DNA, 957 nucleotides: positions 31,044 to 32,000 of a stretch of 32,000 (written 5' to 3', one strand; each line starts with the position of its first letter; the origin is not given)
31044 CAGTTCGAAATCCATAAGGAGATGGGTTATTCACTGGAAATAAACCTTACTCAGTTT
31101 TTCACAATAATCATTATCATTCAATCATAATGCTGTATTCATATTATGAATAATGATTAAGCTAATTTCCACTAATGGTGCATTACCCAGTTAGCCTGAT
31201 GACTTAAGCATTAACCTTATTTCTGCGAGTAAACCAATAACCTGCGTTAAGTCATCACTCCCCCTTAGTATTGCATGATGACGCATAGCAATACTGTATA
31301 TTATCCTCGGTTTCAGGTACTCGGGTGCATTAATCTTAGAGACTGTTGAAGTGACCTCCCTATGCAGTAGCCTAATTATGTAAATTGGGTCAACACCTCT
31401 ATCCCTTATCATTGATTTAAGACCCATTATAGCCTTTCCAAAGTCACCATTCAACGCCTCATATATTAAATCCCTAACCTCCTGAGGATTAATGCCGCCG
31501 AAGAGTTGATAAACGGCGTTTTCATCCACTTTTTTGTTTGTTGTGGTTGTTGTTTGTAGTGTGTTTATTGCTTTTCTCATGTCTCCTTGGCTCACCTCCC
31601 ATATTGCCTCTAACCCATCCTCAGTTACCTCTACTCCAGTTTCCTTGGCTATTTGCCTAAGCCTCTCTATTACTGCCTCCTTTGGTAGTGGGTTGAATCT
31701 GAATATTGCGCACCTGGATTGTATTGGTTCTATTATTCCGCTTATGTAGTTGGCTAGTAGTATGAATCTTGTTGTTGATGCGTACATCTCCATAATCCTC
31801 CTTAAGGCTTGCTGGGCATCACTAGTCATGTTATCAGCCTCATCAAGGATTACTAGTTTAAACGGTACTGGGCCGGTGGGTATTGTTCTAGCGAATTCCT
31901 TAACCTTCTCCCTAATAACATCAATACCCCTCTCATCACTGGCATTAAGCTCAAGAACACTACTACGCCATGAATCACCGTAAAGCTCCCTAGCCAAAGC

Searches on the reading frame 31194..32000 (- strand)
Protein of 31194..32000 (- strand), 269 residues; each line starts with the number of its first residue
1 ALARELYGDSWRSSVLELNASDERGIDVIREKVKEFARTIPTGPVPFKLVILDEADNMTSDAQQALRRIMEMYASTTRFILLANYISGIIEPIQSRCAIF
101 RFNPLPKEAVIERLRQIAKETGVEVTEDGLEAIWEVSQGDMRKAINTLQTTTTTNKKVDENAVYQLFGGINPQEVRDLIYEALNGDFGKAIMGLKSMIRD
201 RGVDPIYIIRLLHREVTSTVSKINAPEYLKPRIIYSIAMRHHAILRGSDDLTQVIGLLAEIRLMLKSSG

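Call 22: search_protein_families(library=pfam, proteins=[window:31194-32000:-], max_evalue=0.001)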
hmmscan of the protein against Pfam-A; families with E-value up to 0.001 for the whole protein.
window:31194-32000:- (269 aa): 6 families
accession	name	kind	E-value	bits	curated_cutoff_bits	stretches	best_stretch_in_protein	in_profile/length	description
PF08542.16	Rep_fac_C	-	2.3e-12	47.6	23.6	1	171-259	2-87/88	Replication factor C C-terminal domain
PF13177.12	DNA_pol3_delta2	-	1.3e-09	38.6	27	1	25-105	82-160/161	DNA polymerase III, delta subunit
PF21960.2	RCF1-5-like_lid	-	2.7e-08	34.1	27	1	113-151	2-41/43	RCF1/5-like, AAA+ ATPase lid domain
PF25361.1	AAA_lid_RFC1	-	8.2e-07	28.8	34.9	1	110-161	4-55/59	RFC1-like, AAA+ ATPase lid domain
PF16193.11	AAA_assoc_2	-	1.9e-06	28.4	34.3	1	121-159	3-41/81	AAA C-terminal domain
PF00004.35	AAA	-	4e-06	27.8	21.2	1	5-103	17-129/131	ATPase family associated with various cellular activities (AAA)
